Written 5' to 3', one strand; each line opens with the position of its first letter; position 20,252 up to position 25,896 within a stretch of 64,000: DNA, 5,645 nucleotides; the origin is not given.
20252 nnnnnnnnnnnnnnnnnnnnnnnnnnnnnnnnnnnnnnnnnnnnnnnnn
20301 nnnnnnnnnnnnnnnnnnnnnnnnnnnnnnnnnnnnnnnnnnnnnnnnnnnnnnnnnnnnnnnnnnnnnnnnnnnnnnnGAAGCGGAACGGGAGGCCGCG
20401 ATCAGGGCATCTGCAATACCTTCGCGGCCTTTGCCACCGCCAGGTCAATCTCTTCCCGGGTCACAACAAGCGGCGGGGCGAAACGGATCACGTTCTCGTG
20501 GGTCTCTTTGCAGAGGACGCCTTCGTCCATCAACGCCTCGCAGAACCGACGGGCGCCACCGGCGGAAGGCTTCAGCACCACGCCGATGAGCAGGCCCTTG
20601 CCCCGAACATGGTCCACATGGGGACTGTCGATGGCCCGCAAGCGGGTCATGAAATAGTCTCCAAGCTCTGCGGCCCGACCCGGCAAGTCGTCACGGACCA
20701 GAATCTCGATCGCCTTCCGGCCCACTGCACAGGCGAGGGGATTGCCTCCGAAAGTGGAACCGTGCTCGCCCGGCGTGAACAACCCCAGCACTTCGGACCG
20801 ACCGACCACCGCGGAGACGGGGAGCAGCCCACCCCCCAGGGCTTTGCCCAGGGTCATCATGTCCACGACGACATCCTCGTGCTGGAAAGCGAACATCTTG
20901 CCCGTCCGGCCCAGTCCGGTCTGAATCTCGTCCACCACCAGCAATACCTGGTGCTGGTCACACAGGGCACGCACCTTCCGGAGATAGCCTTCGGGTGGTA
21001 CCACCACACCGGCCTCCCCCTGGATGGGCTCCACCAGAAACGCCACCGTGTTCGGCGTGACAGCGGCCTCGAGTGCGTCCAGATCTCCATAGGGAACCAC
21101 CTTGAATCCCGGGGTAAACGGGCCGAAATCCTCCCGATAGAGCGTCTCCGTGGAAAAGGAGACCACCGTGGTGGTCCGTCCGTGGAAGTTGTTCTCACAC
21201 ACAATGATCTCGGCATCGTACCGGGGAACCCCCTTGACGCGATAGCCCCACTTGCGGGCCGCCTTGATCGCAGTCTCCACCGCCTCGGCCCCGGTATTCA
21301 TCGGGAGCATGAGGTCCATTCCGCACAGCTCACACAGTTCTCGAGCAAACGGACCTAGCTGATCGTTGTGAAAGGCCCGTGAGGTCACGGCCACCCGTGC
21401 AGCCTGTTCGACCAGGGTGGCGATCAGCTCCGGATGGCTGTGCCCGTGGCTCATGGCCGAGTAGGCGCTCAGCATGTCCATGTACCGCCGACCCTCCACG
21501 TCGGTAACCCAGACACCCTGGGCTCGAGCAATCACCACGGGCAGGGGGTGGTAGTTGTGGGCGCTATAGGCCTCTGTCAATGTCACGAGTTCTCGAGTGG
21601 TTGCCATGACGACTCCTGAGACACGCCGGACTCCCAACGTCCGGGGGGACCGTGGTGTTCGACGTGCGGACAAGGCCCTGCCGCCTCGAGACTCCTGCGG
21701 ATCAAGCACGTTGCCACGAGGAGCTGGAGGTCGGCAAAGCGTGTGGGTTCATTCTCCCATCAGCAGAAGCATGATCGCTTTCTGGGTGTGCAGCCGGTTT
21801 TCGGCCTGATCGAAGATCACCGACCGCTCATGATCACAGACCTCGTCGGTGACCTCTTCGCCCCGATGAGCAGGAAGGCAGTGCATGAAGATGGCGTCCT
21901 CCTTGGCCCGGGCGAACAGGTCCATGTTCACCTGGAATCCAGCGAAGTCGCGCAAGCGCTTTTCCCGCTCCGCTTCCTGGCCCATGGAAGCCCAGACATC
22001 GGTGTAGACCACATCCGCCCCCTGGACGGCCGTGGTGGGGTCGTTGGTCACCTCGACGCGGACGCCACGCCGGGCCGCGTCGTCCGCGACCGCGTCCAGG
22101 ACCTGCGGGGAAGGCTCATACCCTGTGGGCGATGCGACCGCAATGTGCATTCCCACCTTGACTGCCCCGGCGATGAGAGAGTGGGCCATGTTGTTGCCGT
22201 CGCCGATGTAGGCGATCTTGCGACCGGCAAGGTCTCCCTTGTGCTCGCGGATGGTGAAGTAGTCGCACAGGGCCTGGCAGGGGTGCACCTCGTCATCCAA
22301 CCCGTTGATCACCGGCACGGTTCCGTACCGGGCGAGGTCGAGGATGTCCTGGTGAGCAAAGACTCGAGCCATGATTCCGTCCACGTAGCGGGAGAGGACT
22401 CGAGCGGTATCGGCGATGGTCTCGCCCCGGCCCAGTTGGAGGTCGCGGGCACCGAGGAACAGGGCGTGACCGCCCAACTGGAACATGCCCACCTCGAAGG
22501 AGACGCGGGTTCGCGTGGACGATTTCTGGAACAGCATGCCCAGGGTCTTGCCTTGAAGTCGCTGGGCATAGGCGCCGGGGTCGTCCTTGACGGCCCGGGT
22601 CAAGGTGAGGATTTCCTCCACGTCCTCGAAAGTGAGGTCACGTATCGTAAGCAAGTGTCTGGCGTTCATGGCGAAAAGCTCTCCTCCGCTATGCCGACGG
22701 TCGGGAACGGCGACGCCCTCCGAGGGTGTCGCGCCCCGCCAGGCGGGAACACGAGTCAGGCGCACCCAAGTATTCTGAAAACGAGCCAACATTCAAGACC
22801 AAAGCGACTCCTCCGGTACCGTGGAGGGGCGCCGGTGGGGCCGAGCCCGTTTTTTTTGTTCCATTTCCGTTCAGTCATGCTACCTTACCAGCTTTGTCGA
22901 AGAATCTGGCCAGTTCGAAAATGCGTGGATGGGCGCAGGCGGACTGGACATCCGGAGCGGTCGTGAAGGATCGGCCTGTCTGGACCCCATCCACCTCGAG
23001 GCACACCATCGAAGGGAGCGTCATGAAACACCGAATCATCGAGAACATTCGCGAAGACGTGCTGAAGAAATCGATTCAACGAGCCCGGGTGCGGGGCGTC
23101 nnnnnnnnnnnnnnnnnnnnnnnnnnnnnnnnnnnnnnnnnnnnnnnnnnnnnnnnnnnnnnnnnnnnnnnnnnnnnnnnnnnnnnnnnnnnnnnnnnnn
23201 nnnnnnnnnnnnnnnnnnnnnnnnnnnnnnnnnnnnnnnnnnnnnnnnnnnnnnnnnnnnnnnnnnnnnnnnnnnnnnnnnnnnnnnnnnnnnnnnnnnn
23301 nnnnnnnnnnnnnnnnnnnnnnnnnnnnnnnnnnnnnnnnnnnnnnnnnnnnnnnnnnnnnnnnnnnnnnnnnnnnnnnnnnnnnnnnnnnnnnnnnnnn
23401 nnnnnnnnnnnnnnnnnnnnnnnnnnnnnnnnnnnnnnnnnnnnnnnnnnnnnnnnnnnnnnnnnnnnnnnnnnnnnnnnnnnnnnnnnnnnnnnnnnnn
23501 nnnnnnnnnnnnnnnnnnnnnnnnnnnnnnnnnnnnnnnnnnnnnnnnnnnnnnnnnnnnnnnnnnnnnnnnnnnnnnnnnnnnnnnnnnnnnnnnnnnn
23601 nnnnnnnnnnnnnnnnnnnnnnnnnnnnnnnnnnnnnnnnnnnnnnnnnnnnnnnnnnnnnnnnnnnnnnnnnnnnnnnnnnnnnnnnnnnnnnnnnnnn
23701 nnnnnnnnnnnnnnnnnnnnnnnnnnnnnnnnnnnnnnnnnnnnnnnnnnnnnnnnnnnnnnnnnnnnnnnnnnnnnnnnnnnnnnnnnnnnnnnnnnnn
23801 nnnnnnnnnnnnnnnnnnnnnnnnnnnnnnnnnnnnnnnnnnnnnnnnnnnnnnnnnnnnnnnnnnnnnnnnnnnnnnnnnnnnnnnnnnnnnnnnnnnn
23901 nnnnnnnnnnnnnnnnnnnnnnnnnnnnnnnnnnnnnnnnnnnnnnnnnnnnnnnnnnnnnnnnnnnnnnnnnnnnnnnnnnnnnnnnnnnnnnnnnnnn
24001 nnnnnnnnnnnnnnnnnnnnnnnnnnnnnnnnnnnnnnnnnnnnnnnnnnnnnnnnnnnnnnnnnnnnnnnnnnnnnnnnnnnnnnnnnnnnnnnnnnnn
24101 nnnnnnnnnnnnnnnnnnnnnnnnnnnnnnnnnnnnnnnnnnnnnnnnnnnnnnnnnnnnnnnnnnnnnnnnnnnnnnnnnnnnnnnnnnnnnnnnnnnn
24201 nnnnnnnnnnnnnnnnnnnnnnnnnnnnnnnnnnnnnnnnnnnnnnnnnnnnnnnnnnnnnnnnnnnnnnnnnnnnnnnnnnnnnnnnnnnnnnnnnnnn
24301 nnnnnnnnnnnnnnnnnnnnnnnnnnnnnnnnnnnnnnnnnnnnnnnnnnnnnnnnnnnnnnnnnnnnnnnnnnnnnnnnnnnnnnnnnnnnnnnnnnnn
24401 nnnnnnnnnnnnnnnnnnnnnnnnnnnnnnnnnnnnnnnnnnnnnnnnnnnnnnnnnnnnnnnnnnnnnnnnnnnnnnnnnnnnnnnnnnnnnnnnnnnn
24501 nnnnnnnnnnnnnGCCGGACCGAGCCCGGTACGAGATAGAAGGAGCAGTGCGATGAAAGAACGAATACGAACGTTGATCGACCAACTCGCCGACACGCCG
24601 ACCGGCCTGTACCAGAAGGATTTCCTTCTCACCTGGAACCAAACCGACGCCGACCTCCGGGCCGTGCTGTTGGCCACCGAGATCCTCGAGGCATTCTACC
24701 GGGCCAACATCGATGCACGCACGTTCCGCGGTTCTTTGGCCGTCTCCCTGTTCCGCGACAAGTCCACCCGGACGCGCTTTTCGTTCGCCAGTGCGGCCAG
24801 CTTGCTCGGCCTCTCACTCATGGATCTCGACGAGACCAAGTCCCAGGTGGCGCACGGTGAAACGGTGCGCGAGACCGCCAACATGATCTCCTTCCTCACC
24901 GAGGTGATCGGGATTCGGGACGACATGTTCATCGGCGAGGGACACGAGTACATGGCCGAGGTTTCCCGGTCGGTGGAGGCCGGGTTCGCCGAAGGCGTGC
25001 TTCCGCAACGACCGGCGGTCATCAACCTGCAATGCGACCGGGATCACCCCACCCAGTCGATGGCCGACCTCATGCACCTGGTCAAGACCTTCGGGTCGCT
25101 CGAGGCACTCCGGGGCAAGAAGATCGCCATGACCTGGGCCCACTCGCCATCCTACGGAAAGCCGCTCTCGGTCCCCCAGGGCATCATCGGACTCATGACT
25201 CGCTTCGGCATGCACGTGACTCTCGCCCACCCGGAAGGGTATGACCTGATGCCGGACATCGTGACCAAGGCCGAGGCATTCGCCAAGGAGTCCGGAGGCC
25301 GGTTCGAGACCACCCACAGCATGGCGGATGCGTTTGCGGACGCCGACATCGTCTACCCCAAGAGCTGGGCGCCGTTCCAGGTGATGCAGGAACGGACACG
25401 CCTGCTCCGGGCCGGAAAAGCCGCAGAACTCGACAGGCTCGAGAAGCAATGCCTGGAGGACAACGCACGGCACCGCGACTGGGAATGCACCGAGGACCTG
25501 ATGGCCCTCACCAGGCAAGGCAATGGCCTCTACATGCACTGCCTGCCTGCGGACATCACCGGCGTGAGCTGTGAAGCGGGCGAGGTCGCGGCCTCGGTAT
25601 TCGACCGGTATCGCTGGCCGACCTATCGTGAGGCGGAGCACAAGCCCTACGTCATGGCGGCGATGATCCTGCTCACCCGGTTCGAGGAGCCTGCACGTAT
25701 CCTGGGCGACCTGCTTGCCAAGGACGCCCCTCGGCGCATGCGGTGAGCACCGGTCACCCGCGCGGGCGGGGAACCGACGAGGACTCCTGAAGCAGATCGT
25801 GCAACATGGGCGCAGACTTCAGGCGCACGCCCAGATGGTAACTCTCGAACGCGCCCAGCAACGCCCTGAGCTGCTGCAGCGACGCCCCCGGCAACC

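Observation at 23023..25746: TrpB-like fold-II PLP enzyme (496 aa) translationally coupled to ygeW in place of the canonical DAP ammonia-lyase YgeX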

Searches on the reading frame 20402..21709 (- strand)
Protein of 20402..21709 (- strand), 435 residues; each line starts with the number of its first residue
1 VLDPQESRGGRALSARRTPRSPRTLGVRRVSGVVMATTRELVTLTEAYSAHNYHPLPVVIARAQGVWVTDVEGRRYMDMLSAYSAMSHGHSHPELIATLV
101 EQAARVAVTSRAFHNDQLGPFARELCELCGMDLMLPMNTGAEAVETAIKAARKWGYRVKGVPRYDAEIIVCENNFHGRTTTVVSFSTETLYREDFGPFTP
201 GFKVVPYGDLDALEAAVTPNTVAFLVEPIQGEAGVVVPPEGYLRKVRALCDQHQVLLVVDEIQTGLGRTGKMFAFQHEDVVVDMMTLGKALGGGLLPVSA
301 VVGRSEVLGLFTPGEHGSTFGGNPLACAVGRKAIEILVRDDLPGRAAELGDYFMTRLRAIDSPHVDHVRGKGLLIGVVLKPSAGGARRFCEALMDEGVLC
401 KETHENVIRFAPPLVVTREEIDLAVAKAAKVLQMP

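Call 10: search_protein_families(library=pfam, proteins=[window:20402-21709:-], max_evalue=0.001)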
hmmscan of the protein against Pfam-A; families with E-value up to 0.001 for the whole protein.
window:20402-21709:- (435 aa): 2 families
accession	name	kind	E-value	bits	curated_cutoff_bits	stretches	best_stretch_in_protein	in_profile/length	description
PF00202.27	Aminotran_3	-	1.2e-127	426.4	30.5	1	48-431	1-402/403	Aminotransferase class-III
PF00155.27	Aminotran_1_2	-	4.5e-05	23.2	19.7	1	208-425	119-358/361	Aminotransferase class I and II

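Call 24: search_protein_families(library=ncbifam, proteins=[window:20402-21709:-], max_evalue=1e-10)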
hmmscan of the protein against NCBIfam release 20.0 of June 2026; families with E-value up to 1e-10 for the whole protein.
window:20402-21709:- (435 aa): 69 families (the best 25 are shown)
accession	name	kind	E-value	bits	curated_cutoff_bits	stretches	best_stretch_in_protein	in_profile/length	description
NF003145.0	PRK04073.1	equivalog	8.5e-181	600.7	656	1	36-433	2-396/396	ornithine--oxo-acid transaminase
TIGR01885.1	Orn_aminotrans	equivalog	5.7e-160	532.4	378.4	1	39-431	2-400/402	ornithine--oxo-acid transaminase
TIGR00707.1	argD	subfamily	6.9e-113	377.3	410.05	1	50-432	3-380/381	acetylornithine/succinylornithine family transaminase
NF002874.0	PRK03244.1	equivalog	3.6e-109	365.2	457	1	39-433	8-393/399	acetylornithine transaminase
NF002325.0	PRK01278.1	subfamily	4.2e-105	351.6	372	1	51-432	8-386/395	acetylornithine transaminase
NF003468.0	PRK05093.1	subfamily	8.1e-99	331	522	1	50-432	17-399/405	acetylornithine/succinyldiaminopimelate transaminase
TIGR03246.1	arg_catab_astC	subfamily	2.6e-96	323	609.95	1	49-430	10-391/397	acetylornithine/succinylornithine family transaminase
NF004426.0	PRK05769.1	equivalog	4.9e-91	305.7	552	2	213-432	213-437/441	acetyl ornithine aminotransferase family protein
NF002797.0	PRK02936.1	equivalog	4.2e-90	302.3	496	1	52-433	7-378/385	acetylornithine transaminase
NF042418.1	LysJ_Th_th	equivalog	3.3e-88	296.2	700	1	46-432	8-385/386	[LysW]-aminoadipate semialdehyde transaminase LysJ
NF009047.0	PRK12381.1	subfamily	3.4e-88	296.2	630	1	48-430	13-395/406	bifunctional succinylornithine transaminase/acetylornithine transaminase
NF002985.0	PRK03715.1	equivalog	8.4e-87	291.4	568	1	58-433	20-392/395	acetylornithine transaminase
NF008570.0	PRK11522.1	equivalog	1.2e-86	291.1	612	1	62-433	74-455/464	putrescine aminotransferase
NF003397.0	PRK04612.1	equivalog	9.8e-84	281.5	735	1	35-425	1-394/408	acetylornithine transaminase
NF053554.1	prodigi_MAP_PigE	equivalog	3.2e-83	280.5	850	1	56-386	400-734/837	prodigiosin MAP biosynthesis aminotransferase PigE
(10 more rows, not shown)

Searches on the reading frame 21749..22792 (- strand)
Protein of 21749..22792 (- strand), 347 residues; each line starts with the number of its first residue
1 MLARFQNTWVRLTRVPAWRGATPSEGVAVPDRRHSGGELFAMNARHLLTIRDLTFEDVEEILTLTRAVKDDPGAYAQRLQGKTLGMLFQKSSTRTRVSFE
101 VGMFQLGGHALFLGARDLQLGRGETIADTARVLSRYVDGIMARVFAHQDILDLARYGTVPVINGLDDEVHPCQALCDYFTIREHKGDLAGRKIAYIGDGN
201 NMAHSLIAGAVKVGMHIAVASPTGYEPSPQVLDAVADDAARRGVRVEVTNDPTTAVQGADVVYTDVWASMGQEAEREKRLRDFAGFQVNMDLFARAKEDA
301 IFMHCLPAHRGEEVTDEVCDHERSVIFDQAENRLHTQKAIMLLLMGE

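Call 10: search_protein_families(library=pfam, proteins=[window:21749-22792:-], max_evalue=0.001)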
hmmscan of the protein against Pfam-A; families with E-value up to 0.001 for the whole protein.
window:21749-22792:- (347 aa): 2 families
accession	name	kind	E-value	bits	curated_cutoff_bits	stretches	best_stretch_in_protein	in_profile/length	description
PF00185.30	OTCace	-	3.9e-64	215.9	29.4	1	190-343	2-156/157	Aspartate/ornithine carbamoyltransferase, Asp/Orn binding domain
PF02729.26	OTCace_N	-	6.5e-50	169.5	29.9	1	45-183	1-148/148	Aspartate/ornithine carbamoyltransferase, carbamoyl-P binding domain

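Call 24: search_protein_families(library=ncbifam, proteins=[window:21749-22792:-], max_evalue=1e-10)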
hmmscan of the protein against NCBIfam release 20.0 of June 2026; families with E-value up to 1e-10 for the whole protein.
window:21749-22792:- (347 aa): 16 families
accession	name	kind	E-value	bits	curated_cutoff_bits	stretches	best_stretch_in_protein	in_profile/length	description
NF001986.0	PRK00779.1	subfamily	5e-135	449.5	306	1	42-346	3-305/307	ornithine carbamoyltransferase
TIGR00658.1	orni_carb_tr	equivalog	3.1e-127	423.9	280.85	1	45-345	1-303/304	ornithine carbamoyltransferase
NF011380.0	PRK14805.1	equivalog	6.1e-103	344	421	1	45-346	2-301/302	ornithine carbamoyltransferase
TIGR04384.1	putr_carbamoyl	exception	1.2e-98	330.3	500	1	46-345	1-307/330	putrescine carbamoyltransferase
NF003286.0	PRK04284.1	subfamily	1.2e-83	281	515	1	42-346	4-331/332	ornithine carbamoyltransferase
NF002470.0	PRK01713.1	equivalog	3.2e-63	214.2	545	1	40-310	3-279/334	ornithine carbamoyltransferase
NF009213.0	PRK12562.1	subfamily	4e-63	213.8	559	1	43-345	5-332/334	ornithine carbamoyltransferase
NF011379.0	PRK14804.1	equivalog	6.5e-63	212.7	373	1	43-345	5-309/311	ornithine carbamoyltransferase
NF003384.0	PRK04523.1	equivalog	2.6e-59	200.9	288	1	43-345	2-333/336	N-acetylornithine carbamoyltransferase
NF002032.1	PRK00856.1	equivalog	5.9e-49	166.8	263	1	45-344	1-296/297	aspartate carbamoyltransferase catalytic subunit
TIGR00670.1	asp_carb_tr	equivalog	1e-46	159.4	236.95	1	45-345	1-303/304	aspartate carbamoyltransferase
NF008853.0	PRK11891.1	equivalog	2e-35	122.2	560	1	41-346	85-399/430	aspartate carbamoyltransferase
NF006046.0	PRK08192.1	equivalog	1.1e-33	116.9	512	1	43-346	5-318/339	aspartate carbamoyltransferase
NF010387.0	PRK13814.1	equivalog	1.1e-20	73.7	660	1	45-343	6-301/310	aspartate carbamoyltransferase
NF005538.0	PRK07200.1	equivalog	2.3e-20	73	453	0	165-278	160-283/396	knotted carbamoyltransferase YgeW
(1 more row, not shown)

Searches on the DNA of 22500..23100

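Call 83: search_rna_families(source=window, start=22500, end=23100, threshold=evalue, max_evalue=1)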
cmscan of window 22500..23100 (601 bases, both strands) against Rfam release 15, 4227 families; matches with E-value up to 1: 0.
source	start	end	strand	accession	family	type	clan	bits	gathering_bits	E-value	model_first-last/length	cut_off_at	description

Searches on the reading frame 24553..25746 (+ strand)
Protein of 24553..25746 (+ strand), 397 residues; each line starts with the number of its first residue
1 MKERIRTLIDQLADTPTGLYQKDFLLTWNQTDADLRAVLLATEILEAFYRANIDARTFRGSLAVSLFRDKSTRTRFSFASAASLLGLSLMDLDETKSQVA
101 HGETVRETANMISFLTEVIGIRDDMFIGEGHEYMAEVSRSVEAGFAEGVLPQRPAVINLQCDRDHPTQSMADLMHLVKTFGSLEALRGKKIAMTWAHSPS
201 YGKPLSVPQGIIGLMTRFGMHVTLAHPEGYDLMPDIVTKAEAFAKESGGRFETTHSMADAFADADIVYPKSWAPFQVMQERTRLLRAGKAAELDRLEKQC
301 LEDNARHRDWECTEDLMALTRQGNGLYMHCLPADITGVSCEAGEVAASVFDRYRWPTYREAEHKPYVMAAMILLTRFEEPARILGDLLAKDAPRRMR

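Call 6: search_protein_families(library=pfam, proteins=[window:24553-25746:+], max_evalue=0.01)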
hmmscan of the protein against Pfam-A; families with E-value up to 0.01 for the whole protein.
window:24553-25746:+ (397 aa): 2 families
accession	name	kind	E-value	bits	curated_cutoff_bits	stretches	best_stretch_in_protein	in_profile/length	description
PF02729.26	OTCace_N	-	3.6e-25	89.2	29.9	1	22-176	1-146/148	Aspartate/ornithine carbamoyltransferase, carbamoyl-P binding domain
PF00185.30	OTCace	-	6.7e-19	68.9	29.4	1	212-374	20-156/157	Aspartate/ornithine carbamoyltransferase, Asp/Orn binding domain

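Call 7: search_protein_families(library=ncbifam, proteins=[window:24553-25746:+], max_evalue=0.01)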
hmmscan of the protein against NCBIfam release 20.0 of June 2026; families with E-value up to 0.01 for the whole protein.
window:24553-25746:+ (397 aa): 17 families
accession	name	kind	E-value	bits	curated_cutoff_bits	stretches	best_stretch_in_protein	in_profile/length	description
NF005538.0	PRK07200.1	equivalog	3.5e-194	645.3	453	1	4-394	3-394/396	knotted carbamoyltransferase YgeW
TIGR03316.1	ygeW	equivalog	8.4e-187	620.8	500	1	8-394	4-391/391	knotted carbamoyltransferase YgeW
NF003384.0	PRK04523.1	equivalog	1.6e-37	129.4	288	1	22-334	4-297/336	N-acetylornithine carbamoyltransferase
TIGR00658.1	orni_carb_tr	equivalog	7.4e-37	127.2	280.85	1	22-373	1-300/304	ornithine carbamoyltransferase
NF001986.0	PRK00779.1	subfamily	2e-33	115.8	306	1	21-372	5-300/307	ornithine carbamoyltransferase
TIGR04384.1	putr_carbamoyl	exception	4.8e-25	88.4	500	1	24-373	2-304/330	putrescine carbamoyltransferase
TIGR00670.1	asp_carb_tr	equivalog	8.6e-24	84.2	236.95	1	33-268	12-222/304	aspartate carbamoyltransferase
NF003286.0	PRK04284.1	subfamily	1.3e-21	77.1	515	1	19-353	4-292/332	ornithine carbamoyltransferase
NF002032.1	PRK00856.1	equivalog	9.9e-21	74.2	263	1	29-268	8-214/297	aspartate carbamoyltransferase catalytic subunit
NF011380.0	PRK14805.1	equivalog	1.2e-19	70.5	421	1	55-372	33-296/302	ornithine carbamoyltransferase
NF009213.0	PRK12562.1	subfamily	1.9e-16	60.4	559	1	18-334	3-278/334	ornithine carbamoyltransferase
NF008853.0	PRK11891.1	equivalog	1.7e-15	56.6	560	1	19-270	85-316/430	aspartate carbamoyltransferase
NF002470.0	PRK01713.1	equivalog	1.4e-14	54.3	545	1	28-274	14-240/334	ornithine carbamoyltransferase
NF006046.0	PRK08192.1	equivalog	2.3e-13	50.1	512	1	22-269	6-233/339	aspartate carbamoyltransferase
NF011379.0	PRK14804.1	equivalog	1.3e-06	27.7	373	1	44-276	28-231/311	ornithine carbamoyltransferase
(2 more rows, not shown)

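Call 72: find_related_loci(query=A2, collection=metagenome_contigs, flank=8000)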
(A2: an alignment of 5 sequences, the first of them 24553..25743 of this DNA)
Query A2 (397 aa) in metagenome_contigs; peptide patterns used: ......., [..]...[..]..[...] (x = any residue, [..] = any of these).
600 stretches matched a pattern (row limit reached: there are more); 539 encode a relative of the query (tblastn E <= 1e-3); the best 80 are kept; 80 distinct loci.
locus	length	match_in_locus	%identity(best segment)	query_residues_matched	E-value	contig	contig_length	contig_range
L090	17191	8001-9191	65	2-396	0e+0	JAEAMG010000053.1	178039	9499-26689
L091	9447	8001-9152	68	8-390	3e-177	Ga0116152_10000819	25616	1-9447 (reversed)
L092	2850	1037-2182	67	3-384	0e+0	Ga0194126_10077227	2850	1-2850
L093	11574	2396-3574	62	3-396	1e-176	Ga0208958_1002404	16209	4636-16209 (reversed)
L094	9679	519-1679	65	8-394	8e-176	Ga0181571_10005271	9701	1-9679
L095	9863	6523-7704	62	1-394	4e-175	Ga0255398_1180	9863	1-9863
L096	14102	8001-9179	63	3-395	5e-175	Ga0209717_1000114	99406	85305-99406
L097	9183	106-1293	65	2-395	9e-175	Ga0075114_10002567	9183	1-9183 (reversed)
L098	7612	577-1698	64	8-381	2e-174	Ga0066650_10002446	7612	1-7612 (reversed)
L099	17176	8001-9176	63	3-394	2e-173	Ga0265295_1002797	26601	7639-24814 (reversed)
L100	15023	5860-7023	63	2-389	3e-173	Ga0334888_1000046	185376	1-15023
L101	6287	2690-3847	63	2-387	1e-174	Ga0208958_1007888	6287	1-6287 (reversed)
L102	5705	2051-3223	63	4-394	4e-175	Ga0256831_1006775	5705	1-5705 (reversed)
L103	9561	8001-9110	66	19-388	1e-171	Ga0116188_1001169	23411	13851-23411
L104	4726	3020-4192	63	4-394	4e-176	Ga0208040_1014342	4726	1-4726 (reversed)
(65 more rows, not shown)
